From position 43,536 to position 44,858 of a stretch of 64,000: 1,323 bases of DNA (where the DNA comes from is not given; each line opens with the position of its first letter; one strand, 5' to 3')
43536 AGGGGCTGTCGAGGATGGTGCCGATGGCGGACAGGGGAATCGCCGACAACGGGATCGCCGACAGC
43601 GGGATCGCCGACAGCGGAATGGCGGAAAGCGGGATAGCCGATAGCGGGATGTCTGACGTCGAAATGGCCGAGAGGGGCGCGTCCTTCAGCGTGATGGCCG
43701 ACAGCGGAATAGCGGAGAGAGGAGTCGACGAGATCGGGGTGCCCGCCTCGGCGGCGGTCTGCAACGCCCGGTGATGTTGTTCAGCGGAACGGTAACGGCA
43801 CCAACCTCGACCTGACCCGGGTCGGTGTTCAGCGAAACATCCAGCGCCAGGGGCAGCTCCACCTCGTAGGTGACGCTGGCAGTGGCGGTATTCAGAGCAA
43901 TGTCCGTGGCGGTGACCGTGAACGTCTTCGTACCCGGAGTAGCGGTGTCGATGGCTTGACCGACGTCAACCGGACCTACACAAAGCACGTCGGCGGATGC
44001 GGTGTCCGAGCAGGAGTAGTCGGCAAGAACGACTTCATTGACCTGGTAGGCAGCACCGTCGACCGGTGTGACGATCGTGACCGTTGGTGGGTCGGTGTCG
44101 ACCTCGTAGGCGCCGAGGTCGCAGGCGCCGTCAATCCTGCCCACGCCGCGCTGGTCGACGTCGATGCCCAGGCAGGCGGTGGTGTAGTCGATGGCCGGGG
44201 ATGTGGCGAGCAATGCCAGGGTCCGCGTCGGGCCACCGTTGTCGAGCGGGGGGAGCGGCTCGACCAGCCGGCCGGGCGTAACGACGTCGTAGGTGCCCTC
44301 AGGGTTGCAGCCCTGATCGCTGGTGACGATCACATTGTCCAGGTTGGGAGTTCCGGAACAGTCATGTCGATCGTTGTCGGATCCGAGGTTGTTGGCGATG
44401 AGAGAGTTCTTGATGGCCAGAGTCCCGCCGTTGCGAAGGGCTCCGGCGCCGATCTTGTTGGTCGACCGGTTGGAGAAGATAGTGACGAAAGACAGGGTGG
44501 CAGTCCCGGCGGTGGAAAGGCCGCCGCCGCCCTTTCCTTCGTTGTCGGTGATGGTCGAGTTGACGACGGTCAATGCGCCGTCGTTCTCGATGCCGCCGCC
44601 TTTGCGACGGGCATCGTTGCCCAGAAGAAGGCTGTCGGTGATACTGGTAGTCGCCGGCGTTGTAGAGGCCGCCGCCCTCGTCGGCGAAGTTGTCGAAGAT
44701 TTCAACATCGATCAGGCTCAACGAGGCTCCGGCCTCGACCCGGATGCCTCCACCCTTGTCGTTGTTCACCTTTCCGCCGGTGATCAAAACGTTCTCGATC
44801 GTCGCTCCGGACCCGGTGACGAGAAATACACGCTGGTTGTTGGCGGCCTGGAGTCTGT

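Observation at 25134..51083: About 26-kb island bracketed by two paralogous orphan receiver proteins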

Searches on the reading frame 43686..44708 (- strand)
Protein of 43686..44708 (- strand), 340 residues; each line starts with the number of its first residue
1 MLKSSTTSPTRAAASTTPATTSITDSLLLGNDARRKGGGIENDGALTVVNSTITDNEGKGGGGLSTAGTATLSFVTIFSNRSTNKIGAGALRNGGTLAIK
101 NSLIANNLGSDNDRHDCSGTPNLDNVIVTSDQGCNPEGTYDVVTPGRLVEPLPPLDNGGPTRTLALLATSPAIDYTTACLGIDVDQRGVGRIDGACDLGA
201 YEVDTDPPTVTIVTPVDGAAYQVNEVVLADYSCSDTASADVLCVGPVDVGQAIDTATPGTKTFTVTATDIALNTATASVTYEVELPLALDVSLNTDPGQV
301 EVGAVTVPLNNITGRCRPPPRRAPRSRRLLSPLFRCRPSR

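Call 5: search_protein_families(library=pfam, proteins=[window:43686-44708:-], max_evalue=0.01)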
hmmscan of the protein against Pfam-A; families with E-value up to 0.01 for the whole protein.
window:43686-44708:- (340 aa): 0 families

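Call 28: search_protein_families(library=ncbifam, proteins=[window:43686-44708:-], max_evalue=0.01)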
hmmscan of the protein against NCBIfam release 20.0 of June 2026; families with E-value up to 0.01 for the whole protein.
window:43686-44708:- (340 aa): 1 family
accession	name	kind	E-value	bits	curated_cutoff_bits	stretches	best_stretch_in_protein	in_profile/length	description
NF041518.1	choice_anch_Q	domain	1.6e-16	60.3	25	1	154-203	7-57/58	choice-of-anchor Q domain-containing protein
